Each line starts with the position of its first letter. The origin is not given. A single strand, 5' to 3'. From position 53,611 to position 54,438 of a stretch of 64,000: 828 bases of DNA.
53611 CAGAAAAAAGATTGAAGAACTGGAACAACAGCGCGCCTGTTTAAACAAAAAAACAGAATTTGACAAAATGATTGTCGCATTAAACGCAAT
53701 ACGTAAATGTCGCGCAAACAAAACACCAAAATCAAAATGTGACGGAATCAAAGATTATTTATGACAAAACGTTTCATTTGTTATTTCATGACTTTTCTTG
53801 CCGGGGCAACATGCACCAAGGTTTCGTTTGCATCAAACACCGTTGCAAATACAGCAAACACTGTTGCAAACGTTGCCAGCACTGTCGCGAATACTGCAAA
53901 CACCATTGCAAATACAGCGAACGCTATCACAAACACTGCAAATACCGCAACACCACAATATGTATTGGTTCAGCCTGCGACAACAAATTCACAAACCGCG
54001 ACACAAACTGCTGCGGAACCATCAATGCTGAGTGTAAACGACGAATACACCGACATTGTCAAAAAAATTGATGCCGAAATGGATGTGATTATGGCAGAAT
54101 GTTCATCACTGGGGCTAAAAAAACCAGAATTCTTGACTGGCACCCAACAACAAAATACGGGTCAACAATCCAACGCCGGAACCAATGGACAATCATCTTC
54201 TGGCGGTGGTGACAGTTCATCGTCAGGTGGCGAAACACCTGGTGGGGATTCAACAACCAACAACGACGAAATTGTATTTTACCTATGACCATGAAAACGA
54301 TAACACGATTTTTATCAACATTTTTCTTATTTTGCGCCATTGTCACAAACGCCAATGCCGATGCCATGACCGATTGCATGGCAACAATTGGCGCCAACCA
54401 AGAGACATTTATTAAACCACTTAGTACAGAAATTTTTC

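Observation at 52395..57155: Orphan prepilin peptidase heading a translationally coupled operon of four unknown signal-peptide proteins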

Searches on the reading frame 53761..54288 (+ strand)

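Call 5: search_protein_families(library=pfam, proteins=[window:53761-54288:+], max_evalue=1)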
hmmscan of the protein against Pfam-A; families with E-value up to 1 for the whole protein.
window:53761-54288:+ (175 aa): 1 family
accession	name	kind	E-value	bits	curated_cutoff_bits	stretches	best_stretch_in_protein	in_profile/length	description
PF20211.3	DUF6571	-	0.013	14.5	27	1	11-136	544-659/729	Family of unknown function (DUF6571)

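Call 6: search_protein_families(library=ncbifam, proteins=[window:53761-54288:+], max_evalue=1)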
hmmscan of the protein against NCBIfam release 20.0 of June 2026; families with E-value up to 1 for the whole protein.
window:53761-54288:+ (175 aa): 3 families
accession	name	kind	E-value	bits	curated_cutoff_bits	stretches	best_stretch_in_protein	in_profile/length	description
NF011511.0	PRK14949.1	equivalog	0.0081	14.5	1016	1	31-139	383-492/984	DNA polymerase III subunits gamma and tau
TIGR02699.1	archaeo_AfpA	hypoth_equivalog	0.047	13.3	192.45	1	29-110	86-161/174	archaeoflavoprotein AfpA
NF052600.1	sept_pore_FraI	equivalog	0.27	11.1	225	1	6-77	112-180/216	septal nanopore formation protein FraI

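Call 69: search_protein_families(library=phrogs, proteins=[window:53761-54288:+], max_evalue=0.01)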
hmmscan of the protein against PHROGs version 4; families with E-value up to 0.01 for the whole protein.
window:53761-54288:+ (175 aa): 1 family
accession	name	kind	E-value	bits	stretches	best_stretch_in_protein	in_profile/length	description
phrog_9757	-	unknown function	0.0092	14.1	1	25-110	925-1013/2141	-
